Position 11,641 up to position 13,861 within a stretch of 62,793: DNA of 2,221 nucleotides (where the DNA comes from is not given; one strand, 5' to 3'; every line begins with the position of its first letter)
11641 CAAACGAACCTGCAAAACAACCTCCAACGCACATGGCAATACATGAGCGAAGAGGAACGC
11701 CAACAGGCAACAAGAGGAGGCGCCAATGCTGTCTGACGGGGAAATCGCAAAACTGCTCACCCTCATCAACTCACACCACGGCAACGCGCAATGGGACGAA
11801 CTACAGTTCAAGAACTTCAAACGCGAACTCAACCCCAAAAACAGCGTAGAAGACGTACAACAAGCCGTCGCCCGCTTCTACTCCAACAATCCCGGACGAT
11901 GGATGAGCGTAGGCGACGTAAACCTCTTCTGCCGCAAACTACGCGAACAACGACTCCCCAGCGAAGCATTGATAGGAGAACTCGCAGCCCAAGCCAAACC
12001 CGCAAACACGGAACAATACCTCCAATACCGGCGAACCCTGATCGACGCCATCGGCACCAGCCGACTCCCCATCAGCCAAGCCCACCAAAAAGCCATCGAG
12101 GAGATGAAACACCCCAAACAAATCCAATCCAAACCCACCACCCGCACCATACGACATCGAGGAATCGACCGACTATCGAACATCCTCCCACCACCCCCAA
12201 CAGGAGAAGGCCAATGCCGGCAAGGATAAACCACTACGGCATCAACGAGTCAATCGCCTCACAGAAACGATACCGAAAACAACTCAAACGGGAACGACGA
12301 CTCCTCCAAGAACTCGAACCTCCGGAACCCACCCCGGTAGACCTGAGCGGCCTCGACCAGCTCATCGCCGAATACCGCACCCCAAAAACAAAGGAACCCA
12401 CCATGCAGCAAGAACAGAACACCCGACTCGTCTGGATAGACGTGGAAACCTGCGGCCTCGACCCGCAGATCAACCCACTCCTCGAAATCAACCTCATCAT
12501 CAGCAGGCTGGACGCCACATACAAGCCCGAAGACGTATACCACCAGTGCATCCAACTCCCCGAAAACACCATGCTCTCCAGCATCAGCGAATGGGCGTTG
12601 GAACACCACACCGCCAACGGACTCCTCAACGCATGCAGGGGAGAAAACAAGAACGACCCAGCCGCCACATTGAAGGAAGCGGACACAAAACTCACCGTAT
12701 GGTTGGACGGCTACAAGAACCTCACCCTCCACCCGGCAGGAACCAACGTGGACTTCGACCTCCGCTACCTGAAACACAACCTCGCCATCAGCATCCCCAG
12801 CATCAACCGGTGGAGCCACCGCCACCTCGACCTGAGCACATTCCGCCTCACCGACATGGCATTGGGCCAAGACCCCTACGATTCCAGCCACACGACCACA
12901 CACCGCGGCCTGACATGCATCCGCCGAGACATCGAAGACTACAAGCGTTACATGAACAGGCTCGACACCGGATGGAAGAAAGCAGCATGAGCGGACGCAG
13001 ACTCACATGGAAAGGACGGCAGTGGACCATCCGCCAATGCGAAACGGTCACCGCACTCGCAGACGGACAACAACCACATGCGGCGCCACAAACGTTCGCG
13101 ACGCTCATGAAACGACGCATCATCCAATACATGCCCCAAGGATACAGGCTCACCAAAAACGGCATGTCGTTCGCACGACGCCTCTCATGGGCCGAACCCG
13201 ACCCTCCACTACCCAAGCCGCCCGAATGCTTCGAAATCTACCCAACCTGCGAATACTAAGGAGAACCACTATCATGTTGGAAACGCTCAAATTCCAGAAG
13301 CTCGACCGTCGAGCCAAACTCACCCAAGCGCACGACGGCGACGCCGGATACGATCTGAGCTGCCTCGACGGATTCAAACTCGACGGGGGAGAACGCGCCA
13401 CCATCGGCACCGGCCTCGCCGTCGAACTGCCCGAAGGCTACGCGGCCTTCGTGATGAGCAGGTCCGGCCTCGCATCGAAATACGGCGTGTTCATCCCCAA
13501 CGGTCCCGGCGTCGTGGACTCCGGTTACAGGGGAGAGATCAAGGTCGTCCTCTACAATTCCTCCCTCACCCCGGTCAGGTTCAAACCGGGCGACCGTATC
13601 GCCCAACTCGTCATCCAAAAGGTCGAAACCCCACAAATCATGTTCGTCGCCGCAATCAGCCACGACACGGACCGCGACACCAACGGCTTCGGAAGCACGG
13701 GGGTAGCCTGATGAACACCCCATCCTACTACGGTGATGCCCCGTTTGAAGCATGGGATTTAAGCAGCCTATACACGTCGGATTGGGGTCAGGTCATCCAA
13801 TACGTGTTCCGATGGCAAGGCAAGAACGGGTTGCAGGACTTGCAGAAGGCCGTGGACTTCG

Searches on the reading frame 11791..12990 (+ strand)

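Call 31: search_protein_families(library=pfam, max_evalue=0.001, proteins=[window:11791-12990:+])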
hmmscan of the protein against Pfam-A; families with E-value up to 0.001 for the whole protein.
window:11791-12990:+ (399 aa): 1 family
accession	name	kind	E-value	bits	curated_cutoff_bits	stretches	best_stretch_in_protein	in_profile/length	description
PF00929.31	RNase_T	-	0.00075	20.5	24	0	214-374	1-154/164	Exonuclease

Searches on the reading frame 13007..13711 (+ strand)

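Call 31: search_protein_families(library=pfam, max_evalue=0.001, proteins=[window:13007-13711:+])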
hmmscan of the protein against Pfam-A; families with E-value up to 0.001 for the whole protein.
window:13007-13711:+ (234 aa): 2 families
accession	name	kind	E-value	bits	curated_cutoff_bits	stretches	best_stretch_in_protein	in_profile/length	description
PF00692.24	dUTPase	-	5.9e-30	104.1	22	1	105-232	6-129/129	dUTPase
PF22769.1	DCD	-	1.1e-10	42.3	27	1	126-205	74-152/153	dCTP deaminase-like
